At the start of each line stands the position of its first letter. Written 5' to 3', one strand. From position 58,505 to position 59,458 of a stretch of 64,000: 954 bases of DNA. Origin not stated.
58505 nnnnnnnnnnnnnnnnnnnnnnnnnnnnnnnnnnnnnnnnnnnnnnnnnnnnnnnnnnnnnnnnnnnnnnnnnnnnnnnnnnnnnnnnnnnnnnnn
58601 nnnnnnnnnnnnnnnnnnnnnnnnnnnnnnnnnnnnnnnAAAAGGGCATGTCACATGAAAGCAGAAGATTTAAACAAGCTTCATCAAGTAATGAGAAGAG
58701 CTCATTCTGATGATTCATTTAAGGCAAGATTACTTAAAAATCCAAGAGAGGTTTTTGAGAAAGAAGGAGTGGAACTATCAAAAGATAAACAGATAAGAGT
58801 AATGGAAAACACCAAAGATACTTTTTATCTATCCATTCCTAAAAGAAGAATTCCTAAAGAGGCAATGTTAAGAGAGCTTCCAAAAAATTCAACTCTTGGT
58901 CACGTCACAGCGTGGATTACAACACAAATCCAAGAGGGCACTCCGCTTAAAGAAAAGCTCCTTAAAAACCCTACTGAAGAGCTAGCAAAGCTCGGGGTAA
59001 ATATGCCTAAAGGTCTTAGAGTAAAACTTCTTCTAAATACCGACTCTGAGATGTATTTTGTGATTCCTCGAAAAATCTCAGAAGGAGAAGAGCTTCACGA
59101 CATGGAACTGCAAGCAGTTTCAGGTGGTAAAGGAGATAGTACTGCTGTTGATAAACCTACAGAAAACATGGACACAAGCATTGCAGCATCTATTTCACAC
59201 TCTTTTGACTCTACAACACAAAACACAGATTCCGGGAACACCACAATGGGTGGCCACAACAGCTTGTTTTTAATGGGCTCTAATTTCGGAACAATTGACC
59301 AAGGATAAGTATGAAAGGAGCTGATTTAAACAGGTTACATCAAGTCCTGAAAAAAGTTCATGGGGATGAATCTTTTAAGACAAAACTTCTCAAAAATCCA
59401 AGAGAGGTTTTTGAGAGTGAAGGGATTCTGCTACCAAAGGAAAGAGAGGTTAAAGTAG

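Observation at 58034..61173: The leaders are a tandem duplication of the NHLP domain, giving ~157-residue double-glycine leaders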

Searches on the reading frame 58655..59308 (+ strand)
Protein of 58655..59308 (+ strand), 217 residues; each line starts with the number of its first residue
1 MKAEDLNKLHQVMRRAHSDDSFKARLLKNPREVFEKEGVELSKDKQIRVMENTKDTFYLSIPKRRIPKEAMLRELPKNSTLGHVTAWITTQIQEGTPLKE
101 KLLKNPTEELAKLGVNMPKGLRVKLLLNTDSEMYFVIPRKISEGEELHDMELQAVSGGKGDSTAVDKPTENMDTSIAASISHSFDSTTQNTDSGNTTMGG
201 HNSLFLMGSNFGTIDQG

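Call 3: search_protein_families(library=ncbifam, proteins=[window:58655-59308:+], max_evalue=10)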
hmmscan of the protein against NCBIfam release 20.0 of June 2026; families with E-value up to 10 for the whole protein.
window:58655-59308:+ (217 aa): 7 families
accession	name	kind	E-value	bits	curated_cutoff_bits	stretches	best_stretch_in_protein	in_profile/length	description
TIGR03793.1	leader_NHLP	domain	1.9e-29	101.3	50.9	2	10-65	7-62/77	NHLP leader peptide family RiPP precursor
TIGR01323.1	nitrile_alph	equivalog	2.7e-13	49.9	249.85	2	19-71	114-166/189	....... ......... subunit alpha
NF038399.1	NH_RiPP_Os17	domain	3.3e-07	30.3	40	1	9-44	3-38/63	Os1348 family NHLP clan protein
TIGR03887.1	thiocyan_alph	equivalog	2.4e-06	27.5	291.45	2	21-65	127-171/200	thiocyanate hydrolase subunit gamma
TIGR04351.1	TOMM_nitrile_2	subfamily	0.0012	18.4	65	1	9-46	2-39/48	TIGR04351 family putative TOMM peptide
TIGR04497.1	GRASP_targ_2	subfamily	0.15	12.2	32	1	143-164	11-32/50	putative ATP-grasp target RiPP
TIGR03949.1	bact_IIb_cerein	subfamily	0.25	11.1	21.5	1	145-160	2-17/45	class IIb bacteriocin, lactobin A/cerein 7B family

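Call 4: search_protein_families(library=pfam, proteins=[window:58655-59308:+], max_evalue=10)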
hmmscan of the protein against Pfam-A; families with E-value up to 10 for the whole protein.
window:58655-59308:+ (217 aa): 3 families
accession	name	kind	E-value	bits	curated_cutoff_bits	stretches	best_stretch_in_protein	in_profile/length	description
PF02979.21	NHase_alpha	-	6.3e-14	52.2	27.2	2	19-71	114-166/184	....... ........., alpha chain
PF14407.11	Frankia_peptide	-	0.014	16.1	48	1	11-44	4-37/63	Ribosomally synthesized peptide prototyped by Frankia Franean1_4349.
PF03221.22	HTH_Tnp_Tc5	-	0.21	12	22.2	1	84-120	8-44/66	Tc5 transposase DNA-binding domain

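Call 12: search_solved_structures(query=window:58655-59308:+, max_evalue=1, show_alignments=3)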
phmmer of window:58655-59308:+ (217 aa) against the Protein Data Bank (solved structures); distinct sequences matched with E-value up to 1: 37.
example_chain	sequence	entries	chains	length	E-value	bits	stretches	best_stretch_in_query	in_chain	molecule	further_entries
1v29_A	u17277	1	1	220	4.3e-08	36.3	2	18-74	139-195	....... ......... a chain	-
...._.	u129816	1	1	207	9.4e-08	35.2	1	18-74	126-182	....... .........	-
2dpp_A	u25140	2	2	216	1.1e-07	34.9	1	18-74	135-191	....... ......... alpha subunit | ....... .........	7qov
3hht_A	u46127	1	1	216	1.1e-07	34.9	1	18-74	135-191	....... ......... alpha subunit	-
7qom_A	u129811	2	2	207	1.3e-07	34.7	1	18-74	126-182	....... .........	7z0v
7qoy_A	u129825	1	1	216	1.5e-07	34.5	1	18-74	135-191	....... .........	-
7qou_A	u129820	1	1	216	2.8e-07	33.6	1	18-73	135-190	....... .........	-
4ob1_A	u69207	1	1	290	1.7e-05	27.8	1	12-136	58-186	Cobalt-containing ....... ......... subunit alpha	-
1ahj_A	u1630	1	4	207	4.4e-05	26.5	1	21-72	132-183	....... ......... (SUBUNIT ALPHA)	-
2qdy_A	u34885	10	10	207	4.5e-05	26.4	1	21-72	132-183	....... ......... subunit alpha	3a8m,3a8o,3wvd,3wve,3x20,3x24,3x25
2ahj_A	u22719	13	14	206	4.5e-05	26.4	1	21-72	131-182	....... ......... | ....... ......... subunit alpha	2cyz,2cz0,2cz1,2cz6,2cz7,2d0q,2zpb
3a8g_A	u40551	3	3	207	4.5e-05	26.4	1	21-72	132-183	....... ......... subunit alpha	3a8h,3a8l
2zcf_A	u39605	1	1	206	4.6e-05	26.4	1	21-72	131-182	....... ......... subunit alpha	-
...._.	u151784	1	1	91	6e-05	26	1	95-158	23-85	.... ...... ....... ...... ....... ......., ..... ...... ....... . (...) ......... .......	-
4zgd_A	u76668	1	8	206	0.0008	22.3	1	21-65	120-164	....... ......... alpha subunit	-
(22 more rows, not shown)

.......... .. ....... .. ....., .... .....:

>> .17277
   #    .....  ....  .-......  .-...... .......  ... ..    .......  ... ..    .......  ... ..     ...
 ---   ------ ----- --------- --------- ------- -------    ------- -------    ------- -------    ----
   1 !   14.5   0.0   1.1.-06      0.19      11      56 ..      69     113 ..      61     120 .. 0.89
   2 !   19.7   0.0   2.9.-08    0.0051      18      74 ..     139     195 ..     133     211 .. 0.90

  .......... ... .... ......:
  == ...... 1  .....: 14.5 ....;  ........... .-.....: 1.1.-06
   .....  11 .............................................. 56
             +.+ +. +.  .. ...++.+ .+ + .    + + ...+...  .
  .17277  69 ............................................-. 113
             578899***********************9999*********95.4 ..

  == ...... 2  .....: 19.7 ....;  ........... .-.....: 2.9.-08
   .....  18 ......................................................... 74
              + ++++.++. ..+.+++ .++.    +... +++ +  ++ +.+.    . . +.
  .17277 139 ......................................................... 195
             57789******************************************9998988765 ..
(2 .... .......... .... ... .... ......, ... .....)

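Call 41: find_homologous_proteins(query=A4, max_evalue=1e-10)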
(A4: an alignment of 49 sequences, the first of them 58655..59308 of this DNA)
Query A4 (49 sequences) (217 aa, profile of the alignment): 17 proteins with E <= 1e-10 among 8000 candidates.
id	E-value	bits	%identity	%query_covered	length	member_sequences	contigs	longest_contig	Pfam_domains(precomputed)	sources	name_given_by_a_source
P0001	3.7e-66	241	100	100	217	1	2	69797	PF02979.22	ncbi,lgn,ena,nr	ncbi:MAG: hypothetical protein S4CHLAM37_07750 [Chlamydiia bacterium]|nr:hypothetical protein [Chlam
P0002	8.9e-65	236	58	99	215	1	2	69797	PF02979.22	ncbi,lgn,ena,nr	ncbi:MAG: hypothetical protein S4CHLAM37_07760 [Chlamydiia bacterium]|nr:hypothetical protein [Chlam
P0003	1.2e-64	236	40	72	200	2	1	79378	PF02979.22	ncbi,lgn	ncbi:MAG: hypothetical protein Tsb0015_08000 [Simkaniaceae bacterium]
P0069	1.5e-51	193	22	55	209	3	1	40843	PF02979.22,PF27793.1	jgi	-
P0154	9.4e-50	187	24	55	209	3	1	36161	PF02979.22,PF27793.1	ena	-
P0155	6.4e-49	184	19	65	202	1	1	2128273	PF02979.22,PF27793.1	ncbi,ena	-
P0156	1.6e-48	183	22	62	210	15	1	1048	PF02979.22,PF27793.1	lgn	-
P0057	5.9e-48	181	21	69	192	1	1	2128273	PF02979.22,PF27793.1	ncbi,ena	-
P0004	4.5e-42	162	36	84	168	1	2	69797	-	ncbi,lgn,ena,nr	ncbi:MAG: hypothetical protein S4CHLAM37_07740 [Chlamydiia bacterium]|nr:hypothetical protein [Chlam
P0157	4.2e-30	123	28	73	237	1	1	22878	PF02979.22,PF27793.1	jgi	-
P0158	1.3e-25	108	25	72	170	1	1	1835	PF14407.12,PF02979.22,PF27793.1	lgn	-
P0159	1.2e-19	89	24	68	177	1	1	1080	PF14407.12,PF02979.22,PF19398.5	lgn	-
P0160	3.3e-19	87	35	31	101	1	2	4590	PF02979.22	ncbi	-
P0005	2.5e-17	81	65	50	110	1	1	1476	-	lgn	-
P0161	5.4e-15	73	37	33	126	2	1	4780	PF27793.1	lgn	-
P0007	2.3e-14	71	41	27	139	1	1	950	PF02979.22,PF27793.1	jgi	jgi:hypothetical protein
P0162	2.1e-12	65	36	25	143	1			PF27893.1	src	-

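Call 42: search_protein_families(library=pfam, proteins=[P0157, P0162], max_evalue=0.01)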
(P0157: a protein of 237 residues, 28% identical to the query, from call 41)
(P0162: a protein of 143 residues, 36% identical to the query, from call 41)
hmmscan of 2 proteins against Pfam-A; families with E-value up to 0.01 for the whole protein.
P0157 (237 aa): 2 families
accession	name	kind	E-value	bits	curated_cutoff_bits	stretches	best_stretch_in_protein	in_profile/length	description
PF02979.21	NHase_alpha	-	2.1e-13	50.5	27.2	2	92-150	115-173/184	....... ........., alpha chain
PF19398.4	DurB-like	-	0.00031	21.4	26.6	0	10-53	3-47/81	Lantibiotic duramycin B-like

P0162 (143 aa): 2 families
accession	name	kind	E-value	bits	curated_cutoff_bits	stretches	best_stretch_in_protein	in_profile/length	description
PF02979.21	NHase_alpha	-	0.00011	22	27.2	1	33-85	43-157/184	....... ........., alpha chain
PF14407.11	Frankia_peptide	-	0.0061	17.3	48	0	33-58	4-29/63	Ribosomally synthesized peptide prototyped by Frankia Franean1_4349.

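Call 43: predict_structure(alignment_id=A4)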
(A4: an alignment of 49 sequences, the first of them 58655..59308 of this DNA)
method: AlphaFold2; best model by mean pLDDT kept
length: 217 residues; sequences in the alignment: 49
mean_pLDDT: 80.9   pTM: 0.71
mean pLDDT of the five models: 80.9, 80.2, 79.7, 78.3, 77.7
residues with pLDDT >= 90: 139; 70-90: 17; 50-70: 8; < 50: 53
segments of 3 or more residues with pLDDT < 50: 160-165, 173-217
pLDDT, mean of each block of 10 residues (from residue 1): 90 97 98 97 97 96 96 94 96 98 98 94 97 96 87 70 50 46 43 42 43 42
secondary structure, 60 per line:
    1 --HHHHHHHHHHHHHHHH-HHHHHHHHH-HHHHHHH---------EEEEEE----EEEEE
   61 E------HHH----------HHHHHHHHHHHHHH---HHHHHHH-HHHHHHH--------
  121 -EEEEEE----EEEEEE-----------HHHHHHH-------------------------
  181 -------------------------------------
elements in order: H3-18 H20-28 H30-36 E46-51 E56-61 H81-94 H98-104 H106-112 E122-127 E132-137 H149-155

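Call 45: fold_search(model_id=the predicted structure, library=pdb)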
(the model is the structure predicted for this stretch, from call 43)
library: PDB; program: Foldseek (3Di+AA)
matches with E <= 10: 54; with E <= 0.001: 14
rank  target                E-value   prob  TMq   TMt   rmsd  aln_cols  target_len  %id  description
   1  1v29_A                8.7e-05  1.00  0.37  0.39   9.2       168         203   17  Crystal structure of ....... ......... from a thermophile Bacillus smithii (released 2004-10-09)
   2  7qoy_A                1.1e-04  1.00  0.37  0.39   8.2       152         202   18  A mutant of the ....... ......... from Geobacillus pallidus having enhanced thermostability (released 2023-01-18)
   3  4zge_A                1.2e-04  1.00  0.41  0.43   7.7       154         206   17  Double Mutant H80W/H81W of Fe-Type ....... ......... from Comamonas testosteroni Ni1 (released 2015-07-01)
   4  7qou_A                1.4e-04  1.00  0.37  0.39   8.3       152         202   18  A mutant of the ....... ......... from Geobacillus pallidus having enhanced thermostability (released 2023-01-18)
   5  3qz5_A                2.2e-04  1.00  0.38  0.40   8.5       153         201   18  Crystal Structure of Co-type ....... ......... alpha-E168Q from Pseudomonas putida. (released 2011-03-23)
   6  4fm4_A                2.5e-04  1.00  0.39  0.41   7.6       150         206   17  Wild Type Fe-type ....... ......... from Comamonas testosteroni Ni1 (released 2012-08-22)
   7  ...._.                2.7e-04  1.00  0.39  0.41   8.1       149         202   17  A mutant of the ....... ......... from Geobacillus pallidus having enhanced thermostability (released 2023-01-18)
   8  4zgj_A                2.9e-04  1.00  0.39  0.40   7.6       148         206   17  Double Mutant H80A/H81A of Fe-Type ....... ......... from Comamonas testosteroni Ni1 (released 2015-07-01)
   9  3qz5_E                5.1e-04  1.00  0.38  0.41   8.4       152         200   18  Crystal Structure of Co-type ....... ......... alpha-E168Q from Pseudomonas putida. (released 2011-03-23)
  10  3qxe_A                6.5e-04  1.00  0.39  0.42   8.1       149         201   19  Crystal Structure of Co-type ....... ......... from Pseudomonas putida. (released 2011-03-23)
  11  3qxe_E                6.9e-04  1.00  0.38  0.41   7.7       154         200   18  Crystal Structure of Co-type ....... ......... from Pseudomonas putida. (released 2011-03-23)
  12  2dpp_A                6.9e-04  1.00  0.40  0.42   7.7       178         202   15  Crystal structure of thermostable Bacillus sp. RAPc8 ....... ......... (released 2007-05-22)
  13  4zgd_A                8.3e-04  1.00  0.39  0.41   7.8       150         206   18  Mutant R157A of Fe-Type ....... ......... from Comamonas testosteroni Ni1 (released 2015-07-01)
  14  2ahj_C                9.5e-04  1.00  0.39  0.42   7.8       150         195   16  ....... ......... COMPLEXED WITH NITRIC OXIDE (released 1999-01-27)
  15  8i6n_A                1.0e-03  1.00  0.38  0.41   8.6       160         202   16  Crystal structure of Co-type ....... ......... mutant from Pseudomonas thermophila - L6T (released 2024-02-14)
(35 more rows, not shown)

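Call 79: find_encoding_contigs(protein=P0157, flank=8000, max_places=1)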
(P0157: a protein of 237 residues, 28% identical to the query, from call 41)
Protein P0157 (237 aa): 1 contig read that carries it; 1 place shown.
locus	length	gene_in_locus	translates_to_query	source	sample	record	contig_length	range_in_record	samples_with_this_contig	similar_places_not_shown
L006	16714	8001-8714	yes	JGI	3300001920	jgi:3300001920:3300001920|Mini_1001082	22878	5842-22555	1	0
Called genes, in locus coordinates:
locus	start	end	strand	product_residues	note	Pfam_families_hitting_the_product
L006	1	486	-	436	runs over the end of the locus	-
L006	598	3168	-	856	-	PF00515:TPR_1 (faint), PF07719:TPR_2 (faint), PF13176:TPR_7 (faint), PF13374:TPR_10 (faint), PF13424:TPR_12 (weak), PF13432:TPR_16 (faint), PF13424:TPR_12 (weak), PF12770:CHAT, +1 more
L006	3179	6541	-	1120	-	PF05860:TPS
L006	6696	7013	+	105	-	PF14105:DUF4278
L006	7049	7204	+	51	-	-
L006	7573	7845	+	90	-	-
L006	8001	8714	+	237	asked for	PF27793:RNP_Burkhold (faint), PF02979:NHase_alpha (faint)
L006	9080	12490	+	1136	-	PF13575:DUF4135, PF05147:LANC_like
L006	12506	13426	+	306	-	PF00583:Acetyltransf_1, PF13673:Acetyltransf_10 (faint), PF13508:Acetyltransf_7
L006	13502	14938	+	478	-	PF25917:BSH_RND (weak), PF25973:BSH_CzcB (faint), PF26077:BSH_Fcp1 (faint)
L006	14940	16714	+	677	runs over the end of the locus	PF03412:Peptidase_C39, PF00664:ABC_membrane, PF00005:ABC_tran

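Call 80: find_encoding_contigs(protein=P0154, flank=8000, max_places=1)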
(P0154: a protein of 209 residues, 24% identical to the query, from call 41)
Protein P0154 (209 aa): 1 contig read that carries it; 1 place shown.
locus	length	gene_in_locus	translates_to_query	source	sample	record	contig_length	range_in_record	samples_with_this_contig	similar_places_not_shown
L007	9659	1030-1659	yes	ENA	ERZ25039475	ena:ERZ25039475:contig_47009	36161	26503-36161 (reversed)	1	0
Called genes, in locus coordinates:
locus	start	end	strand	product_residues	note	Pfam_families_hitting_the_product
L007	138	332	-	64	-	PF10882:bPH_5 (weak)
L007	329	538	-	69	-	-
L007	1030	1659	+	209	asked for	PF02979:NHase_alpha (weak), PF27793:RNP_Burkhold (faint)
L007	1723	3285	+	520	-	-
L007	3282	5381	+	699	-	PF02310:B12-binding, PF04055:Radical_SAM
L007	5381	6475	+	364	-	PF02475:TRM5-TYW2_MTfase (weak), PF05175:MTS (faint)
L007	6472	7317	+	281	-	PF00685:Sulfotransfer_1 (weak), PF13469:Sulfotransfer_3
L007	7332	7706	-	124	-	PF05698:Trigger_C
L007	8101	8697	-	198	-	PF05697:Trigger_N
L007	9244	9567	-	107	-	-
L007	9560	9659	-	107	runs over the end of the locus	PF06296:RelE (weak)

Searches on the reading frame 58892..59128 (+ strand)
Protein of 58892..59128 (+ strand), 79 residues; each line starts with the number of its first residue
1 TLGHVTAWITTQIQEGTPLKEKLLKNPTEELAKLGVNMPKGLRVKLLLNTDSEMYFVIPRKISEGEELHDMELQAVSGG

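Call 24: search_solved_structures(query=A3, max_evalue=10, show_alignments=4)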
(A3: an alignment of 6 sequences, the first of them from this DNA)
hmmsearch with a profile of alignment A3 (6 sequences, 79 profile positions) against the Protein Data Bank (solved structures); distinct sequences matched with E-value up to 10: 40.
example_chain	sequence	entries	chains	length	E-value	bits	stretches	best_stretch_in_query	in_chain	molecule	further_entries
1v29_A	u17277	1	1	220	2.6e-12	49.7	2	17-76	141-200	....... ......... a chain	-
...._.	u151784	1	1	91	8.6e-12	48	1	9-79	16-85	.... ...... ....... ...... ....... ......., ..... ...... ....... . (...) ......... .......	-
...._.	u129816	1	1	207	1.4e-11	47.3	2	17-73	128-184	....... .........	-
2dpp_A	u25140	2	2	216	1.6e-11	47.1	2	17-73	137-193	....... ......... alpha subunit | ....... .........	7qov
3hht_A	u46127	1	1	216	1.6e-11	47.1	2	17-73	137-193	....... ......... alpha subunit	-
7qom_A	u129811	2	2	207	1.8e-11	47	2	17-73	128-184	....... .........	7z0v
7qoy_A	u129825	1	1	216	2e-11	46.8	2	17-73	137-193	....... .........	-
7qou_A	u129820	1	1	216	2.2e-11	46.6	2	17-73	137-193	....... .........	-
4zgd_A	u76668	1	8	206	1.6e-07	34.3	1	18-73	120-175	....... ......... alpha subunit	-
4fm4_A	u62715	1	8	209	4.6e-07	32.8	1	18-73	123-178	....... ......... alpha subunit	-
2zcf_A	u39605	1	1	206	8.7e-07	31.9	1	19-76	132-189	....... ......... subunit alpha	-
2ahj_A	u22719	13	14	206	8.8e-07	31.9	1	19-76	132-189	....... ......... | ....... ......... subunit alpha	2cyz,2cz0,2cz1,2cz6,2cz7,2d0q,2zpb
1ahj_A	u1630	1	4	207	8.8e-07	31.9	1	19-76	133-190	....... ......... (SUBUNIT ALPHA)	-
2qdy_A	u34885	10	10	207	8.8e-07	31.9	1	19-76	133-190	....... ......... subunit alpha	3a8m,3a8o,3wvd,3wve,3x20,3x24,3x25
3a8g_A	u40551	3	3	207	8.9e-07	31.9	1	19-76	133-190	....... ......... subunit alpha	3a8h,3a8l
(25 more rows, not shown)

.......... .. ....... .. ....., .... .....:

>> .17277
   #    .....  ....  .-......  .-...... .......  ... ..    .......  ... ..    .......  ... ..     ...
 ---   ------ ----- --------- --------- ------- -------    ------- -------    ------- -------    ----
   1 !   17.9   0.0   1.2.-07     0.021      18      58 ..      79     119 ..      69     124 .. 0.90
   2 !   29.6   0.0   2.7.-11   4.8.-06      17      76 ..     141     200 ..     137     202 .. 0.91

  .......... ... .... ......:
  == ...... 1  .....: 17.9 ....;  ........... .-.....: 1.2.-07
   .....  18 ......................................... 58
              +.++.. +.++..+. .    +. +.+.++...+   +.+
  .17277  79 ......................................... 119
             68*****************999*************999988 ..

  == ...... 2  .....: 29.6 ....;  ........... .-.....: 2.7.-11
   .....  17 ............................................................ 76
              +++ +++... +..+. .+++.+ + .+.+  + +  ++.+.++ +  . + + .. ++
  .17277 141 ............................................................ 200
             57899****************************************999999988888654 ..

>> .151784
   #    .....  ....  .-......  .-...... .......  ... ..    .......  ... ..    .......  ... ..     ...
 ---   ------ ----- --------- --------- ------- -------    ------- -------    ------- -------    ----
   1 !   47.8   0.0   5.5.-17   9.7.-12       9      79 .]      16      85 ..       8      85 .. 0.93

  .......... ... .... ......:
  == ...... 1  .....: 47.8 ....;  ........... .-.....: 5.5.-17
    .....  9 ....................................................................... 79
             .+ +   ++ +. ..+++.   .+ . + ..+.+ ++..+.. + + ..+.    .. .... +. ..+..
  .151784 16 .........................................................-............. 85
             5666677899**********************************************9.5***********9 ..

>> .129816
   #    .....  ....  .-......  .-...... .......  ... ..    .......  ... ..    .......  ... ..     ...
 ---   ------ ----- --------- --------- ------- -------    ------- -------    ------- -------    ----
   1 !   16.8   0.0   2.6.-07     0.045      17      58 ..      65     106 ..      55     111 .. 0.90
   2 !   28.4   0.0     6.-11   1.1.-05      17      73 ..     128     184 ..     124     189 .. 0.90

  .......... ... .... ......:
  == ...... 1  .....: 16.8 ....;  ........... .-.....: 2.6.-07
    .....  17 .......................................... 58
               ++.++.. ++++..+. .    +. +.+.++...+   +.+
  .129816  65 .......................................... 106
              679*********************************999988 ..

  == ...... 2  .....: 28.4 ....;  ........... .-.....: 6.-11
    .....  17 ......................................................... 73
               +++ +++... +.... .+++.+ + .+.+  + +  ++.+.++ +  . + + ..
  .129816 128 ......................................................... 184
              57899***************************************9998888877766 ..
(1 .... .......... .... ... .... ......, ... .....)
